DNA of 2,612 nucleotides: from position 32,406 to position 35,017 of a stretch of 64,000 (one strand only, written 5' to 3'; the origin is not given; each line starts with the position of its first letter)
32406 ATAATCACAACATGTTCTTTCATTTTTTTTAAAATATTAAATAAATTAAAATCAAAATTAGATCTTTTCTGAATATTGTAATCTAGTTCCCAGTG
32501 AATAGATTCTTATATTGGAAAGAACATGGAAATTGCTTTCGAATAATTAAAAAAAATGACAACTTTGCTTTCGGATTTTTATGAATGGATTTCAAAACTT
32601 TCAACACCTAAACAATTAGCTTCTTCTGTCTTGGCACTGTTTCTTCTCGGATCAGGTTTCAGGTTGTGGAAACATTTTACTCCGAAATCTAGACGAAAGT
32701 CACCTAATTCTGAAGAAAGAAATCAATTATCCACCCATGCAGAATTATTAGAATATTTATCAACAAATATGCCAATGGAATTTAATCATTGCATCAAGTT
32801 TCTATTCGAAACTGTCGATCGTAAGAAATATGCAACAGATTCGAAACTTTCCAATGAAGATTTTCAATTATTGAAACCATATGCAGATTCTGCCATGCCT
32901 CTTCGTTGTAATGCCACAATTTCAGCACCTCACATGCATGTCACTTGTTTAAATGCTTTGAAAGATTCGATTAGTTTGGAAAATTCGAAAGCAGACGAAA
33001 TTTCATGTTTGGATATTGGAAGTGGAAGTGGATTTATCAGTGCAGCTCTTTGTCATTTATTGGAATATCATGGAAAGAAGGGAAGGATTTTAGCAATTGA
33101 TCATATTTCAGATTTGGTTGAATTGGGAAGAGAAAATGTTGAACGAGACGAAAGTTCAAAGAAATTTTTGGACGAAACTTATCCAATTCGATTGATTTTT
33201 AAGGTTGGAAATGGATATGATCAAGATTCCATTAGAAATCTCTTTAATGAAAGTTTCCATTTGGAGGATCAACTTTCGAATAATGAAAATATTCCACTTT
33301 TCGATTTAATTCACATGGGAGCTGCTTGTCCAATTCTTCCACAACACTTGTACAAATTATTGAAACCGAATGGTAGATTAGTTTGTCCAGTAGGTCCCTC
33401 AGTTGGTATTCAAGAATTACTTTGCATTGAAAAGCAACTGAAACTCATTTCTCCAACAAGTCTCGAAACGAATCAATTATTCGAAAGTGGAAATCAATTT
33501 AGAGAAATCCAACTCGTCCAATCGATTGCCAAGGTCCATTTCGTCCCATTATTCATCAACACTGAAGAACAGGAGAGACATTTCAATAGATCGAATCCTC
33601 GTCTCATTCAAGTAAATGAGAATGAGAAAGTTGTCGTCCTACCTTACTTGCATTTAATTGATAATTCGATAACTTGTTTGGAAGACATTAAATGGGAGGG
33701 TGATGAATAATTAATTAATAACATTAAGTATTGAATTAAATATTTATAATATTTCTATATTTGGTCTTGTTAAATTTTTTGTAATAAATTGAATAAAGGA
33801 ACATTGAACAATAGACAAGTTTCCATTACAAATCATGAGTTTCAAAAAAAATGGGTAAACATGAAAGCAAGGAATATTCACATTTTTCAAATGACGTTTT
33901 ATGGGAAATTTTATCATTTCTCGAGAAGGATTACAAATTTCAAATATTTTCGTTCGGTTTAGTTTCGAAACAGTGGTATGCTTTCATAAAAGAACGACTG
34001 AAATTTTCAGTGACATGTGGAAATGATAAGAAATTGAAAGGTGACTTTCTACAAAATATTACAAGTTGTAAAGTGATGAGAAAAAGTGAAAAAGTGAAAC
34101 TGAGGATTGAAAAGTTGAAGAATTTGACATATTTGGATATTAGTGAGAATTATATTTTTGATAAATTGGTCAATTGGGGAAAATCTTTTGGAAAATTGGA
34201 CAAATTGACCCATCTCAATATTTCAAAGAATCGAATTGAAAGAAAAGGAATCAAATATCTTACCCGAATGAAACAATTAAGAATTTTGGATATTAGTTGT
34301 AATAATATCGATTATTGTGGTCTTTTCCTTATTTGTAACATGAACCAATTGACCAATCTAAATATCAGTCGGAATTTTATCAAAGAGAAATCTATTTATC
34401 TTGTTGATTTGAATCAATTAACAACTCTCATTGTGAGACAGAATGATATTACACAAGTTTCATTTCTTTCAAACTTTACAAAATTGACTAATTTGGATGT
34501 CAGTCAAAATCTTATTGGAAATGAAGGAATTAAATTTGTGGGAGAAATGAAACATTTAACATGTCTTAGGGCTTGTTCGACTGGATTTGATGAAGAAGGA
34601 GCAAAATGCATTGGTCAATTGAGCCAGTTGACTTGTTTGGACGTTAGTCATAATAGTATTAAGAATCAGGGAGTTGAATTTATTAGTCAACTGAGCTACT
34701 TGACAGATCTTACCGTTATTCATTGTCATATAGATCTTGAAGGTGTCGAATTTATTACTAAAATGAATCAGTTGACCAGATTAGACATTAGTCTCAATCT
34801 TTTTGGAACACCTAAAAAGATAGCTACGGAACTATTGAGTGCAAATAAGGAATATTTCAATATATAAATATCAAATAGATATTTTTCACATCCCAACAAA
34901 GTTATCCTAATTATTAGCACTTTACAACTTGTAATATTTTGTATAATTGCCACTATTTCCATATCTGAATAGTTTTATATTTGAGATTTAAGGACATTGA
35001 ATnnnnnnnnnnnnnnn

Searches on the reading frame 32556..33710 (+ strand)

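Call 58: search_protein_families(library=pfam, proteins=[window:32556-33710:+], max_evalue=0.001)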
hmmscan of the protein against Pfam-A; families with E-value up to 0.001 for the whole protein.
window:32556-33710:+ (384 aa): 3 families
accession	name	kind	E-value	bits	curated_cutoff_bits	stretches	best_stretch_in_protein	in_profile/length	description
PF01135.25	PCMT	-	2.1e-29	103.3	20.3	1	61-295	3-188/210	Protein-L-isoaspartate(D-aspartate) O-methyltransferase (PCMT)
PF13679.12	Methyltransf_32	-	0.00027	21.3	27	1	143-197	21-75/143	Methyltransferase domain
PF13847.12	Methyltransf_31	-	0.00036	20.7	27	0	148-200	4-53/145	Methyltransferase domain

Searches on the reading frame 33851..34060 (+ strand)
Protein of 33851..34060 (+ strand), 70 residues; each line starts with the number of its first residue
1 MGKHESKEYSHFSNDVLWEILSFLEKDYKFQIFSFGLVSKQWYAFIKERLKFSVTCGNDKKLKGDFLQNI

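Call 65: search_solved_structures(query=window:33851-34060:+, max_evalue=10)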
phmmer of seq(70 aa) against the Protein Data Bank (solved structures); distinct sequences matched with E-value up to 10: 1.
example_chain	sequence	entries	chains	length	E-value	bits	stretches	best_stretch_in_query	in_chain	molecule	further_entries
2hpg_A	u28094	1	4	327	0.42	14.6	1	9-48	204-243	ABC transporter, periplasmic substrate-binding protein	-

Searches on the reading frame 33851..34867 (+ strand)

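Call 58: search_protein_families(library=pfam, proteins=[window:33851-34867:+], max_evalue=0.001)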
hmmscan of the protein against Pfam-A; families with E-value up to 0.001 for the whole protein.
window:33851-34867:+ (338 aa): 8 families
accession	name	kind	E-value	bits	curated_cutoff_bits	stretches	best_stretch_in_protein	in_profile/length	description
PF23598.1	LRR_14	-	5.3e-16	58.7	40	2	142-324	23-209/353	Leucine-rich repeat region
PF12799.13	LRR_4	-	1.3e-14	54.3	27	1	189-222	2-36/44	Leucine Rich repeats (2 copies)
PF13516.12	LRR_6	-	3e-14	52.3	23.4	0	260-278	5-23/24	Leucine Rich repeat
PF13855.12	LRR_8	-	3e-12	46.5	27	2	118-175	2-59/61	Leucine rich repeat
PF00560.39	LRR_1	-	2.9e-11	41.6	20.6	0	259-281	1-23/23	Leucine Rich Repeat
PF25013.1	LRR_Zer-1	-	5e-11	43.3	27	2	86-152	4-65/137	Zer-1-like, Leucine-rich repeats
PF23952.1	LRR_EndoS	-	9.5e-06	26.3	27.9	0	122-220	28-116/116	Endo-beta-N-acetylglucosaminidase EndoS LRR domain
PF00646.38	F-box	-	0.00013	22.2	20.5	1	11-49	3-38/43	F-box domain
